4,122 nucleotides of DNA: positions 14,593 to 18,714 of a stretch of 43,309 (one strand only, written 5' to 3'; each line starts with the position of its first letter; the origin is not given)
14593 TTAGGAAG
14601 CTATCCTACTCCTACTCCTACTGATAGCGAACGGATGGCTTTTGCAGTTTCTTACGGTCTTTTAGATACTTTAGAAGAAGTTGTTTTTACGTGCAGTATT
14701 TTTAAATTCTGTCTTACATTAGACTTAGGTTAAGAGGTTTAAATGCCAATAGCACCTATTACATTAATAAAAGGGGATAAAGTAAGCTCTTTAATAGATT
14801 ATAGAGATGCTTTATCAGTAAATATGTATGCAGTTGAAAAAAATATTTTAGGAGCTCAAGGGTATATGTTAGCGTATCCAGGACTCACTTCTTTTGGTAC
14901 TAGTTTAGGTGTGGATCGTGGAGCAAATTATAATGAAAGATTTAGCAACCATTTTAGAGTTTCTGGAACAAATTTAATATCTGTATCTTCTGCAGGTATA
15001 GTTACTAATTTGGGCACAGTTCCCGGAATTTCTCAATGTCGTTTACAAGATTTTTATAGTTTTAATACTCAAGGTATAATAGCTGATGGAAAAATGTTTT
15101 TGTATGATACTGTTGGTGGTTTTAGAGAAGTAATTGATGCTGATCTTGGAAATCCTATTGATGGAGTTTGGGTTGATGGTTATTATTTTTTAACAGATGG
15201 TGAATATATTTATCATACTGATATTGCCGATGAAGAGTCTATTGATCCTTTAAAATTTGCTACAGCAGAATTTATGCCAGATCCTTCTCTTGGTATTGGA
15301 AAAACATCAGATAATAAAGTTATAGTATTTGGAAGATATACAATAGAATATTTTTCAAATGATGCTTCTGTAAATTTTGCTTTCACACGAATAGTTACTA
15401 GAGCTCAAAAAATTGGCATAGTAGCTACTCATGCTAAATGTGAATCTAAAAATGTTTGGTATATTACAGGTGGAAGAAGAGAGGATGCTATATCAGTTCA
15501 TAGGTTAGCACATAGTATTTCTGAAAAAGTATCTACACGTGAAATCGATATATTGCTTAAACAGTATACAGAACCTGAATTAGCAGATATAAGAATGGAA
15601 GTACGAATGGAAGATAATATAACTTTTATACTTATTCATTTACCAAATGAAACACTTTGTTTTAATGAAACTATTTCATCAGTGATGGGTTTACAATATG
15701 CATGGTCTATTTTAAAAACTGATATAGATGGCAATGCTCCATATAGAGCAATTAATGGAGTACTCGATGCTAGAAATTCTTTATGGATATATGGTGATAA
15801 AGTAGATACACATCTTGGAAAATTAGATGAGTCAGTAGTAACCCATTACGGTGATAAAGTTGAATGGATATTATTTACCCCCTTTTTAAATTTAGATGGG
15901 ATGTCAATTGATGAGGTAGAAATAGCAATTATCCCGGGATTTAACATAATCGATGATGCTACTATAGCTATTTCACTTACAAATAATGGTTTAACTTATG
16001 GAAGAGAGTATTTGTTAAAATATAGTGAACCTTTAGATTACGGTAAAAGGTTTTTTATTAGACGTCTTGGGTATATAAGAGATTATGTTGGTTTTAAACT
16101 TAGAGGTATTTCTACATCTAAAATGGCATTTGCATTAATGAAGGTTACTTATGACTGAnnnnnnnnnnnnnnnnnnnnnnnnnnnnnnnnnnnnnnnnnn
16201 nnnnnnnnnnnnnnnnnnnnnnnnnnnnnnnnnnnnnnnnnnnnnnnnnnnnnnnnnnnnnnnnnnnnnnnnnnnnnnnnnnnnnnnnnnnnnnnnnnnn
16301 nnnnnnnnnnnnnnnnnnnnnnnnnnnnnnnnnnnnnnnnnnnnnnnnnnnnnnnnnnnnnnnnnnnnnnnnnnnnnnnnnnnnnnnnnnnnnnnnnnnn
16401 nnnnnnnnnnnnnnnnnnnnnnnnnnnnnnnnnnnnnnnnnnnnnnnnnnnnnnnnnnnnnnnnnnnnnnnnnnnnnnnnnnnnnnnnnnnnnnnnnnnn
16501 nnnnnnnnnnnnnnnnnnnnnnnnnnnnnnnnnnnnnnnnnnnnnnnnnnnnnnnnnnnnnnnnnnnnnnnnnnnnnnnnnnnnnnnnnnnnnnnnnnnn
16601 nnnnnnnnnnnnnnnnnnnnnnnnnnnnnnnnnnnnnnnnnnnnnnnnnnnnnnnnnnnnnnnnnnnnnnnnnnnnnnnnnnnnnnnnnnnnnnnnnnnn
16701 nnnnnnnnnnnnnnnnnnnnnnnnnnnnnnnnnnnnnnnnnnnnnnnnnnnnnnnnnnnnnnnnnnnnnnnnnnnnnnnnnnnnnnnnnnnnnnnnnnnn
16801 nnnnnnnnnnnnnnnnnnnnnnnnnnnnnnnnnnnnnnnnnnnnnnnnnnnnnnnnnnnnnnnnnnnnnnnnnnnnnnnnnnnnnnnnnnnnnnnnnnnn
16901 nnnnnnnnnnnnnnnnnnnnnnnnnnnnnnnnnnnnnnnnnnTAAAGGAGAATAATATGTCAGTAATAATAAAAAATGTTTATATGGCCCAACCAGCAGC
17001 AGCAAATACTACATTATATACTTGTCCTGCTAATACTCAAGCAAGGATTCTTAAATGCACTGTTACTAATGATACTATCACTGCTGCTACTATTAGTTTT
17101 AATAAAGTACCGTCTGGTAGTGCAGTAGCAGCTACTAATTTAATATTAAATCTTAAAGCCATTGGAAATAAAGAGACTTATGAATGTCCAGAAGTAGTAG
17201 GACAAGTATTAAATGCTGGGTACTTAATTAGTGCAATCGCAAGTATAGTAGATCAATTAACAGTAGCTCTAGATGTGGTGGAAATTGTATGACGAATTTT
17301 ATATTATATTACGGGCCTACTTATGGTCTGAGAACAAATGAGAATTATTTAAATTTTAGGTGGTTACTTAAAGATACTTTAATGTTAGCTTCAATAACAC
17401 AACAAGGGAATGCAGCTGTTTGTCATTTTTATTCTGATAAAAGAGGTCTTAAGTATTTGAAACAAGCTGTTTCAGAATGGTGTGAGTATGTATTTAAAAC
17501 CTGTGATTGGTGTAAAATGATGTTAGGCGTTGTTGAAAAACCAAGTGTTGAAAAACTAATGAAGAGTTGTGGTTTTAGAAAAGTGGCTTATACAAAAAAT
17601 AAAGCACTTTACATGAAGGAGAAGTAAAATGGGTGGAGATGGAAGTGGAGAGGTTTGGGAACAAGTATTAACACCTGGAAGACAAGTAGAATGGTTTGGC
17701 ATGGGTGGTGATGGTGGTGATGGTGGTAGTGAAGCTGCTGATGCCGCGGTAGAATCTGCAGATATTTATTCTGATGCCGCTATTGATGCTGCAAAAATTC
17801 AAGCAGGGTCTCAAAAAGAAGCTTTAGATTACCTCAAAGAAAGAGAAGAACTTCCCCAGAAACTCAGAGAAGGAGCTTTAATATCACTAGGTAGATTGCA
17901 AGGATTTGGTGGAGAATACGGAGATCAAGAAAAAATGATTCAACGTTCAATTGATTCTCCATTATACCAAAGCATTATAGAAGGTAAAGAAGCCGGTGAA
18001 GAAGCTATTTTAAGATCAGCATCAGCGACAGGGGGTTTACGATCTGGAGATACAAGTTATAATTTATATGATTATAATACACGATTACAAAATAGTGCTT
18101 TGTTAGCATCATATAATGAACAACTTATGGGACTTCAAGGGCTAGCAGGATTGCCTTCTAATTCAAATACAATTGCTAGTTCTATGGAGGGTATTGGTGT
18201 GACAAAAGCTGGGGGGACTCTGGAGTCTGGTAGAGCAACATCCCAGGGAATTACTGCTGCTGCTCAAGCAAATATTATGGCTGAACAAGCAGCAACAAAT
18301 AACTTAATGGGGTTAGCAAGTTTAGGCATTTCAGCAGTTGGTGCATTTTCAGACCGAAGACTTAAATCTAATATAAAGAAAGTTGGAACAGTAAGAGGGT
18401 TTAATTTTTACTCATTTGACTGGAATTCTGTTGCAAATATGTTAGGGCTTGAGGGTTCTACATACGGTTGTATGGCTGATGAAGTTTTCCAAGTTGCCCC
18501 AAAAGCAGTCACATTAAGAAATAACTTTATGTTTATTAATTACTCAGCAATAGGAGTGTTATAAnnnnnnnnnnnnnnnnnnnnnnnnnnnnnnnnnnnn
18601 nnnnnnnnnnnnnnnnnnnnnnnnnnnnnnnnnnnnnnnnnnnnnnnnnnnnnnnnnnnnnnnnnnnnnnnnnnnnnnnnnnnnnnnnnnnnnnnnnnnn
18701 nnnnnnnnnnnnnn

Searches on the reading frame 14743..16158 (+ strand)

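Call 63: search_protein_families(library=phrogs, proteins=[window:14743-16158:+], max_evalue=0.00001)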
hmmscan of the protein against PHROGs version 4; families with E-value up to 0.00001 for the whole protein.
window:14743-16158:+ (471 aa): 1 family
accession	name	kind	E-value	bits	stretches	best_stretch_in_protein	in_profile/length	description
phrog_578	-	connector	1e-85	289.1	1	1-470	1-469/486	head closure Hc3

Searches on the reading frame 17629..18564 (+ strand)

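Call 63: search_protein_families(library=phrogs, proteins=[window:17629-18564:+], max_evalue=0.00001)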
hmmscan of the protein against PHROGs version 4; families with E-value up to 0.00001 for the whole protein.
window:17629-18564:+ (311 aa): 3 families
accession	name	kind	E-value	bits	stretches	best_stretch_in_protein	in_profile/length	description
phrog_6121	-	head and packaging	4.6e-13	50.4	1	146-307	232-386/392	virion structural protein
phrog_5668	-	tail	2.8e-08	33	1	205-308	1431-1536/1567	tail fiber protein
phrog_598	-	DNA, RNA and nucleotide metabolism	2.4e-06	28.4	0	42-239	25-211/240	DNA ejection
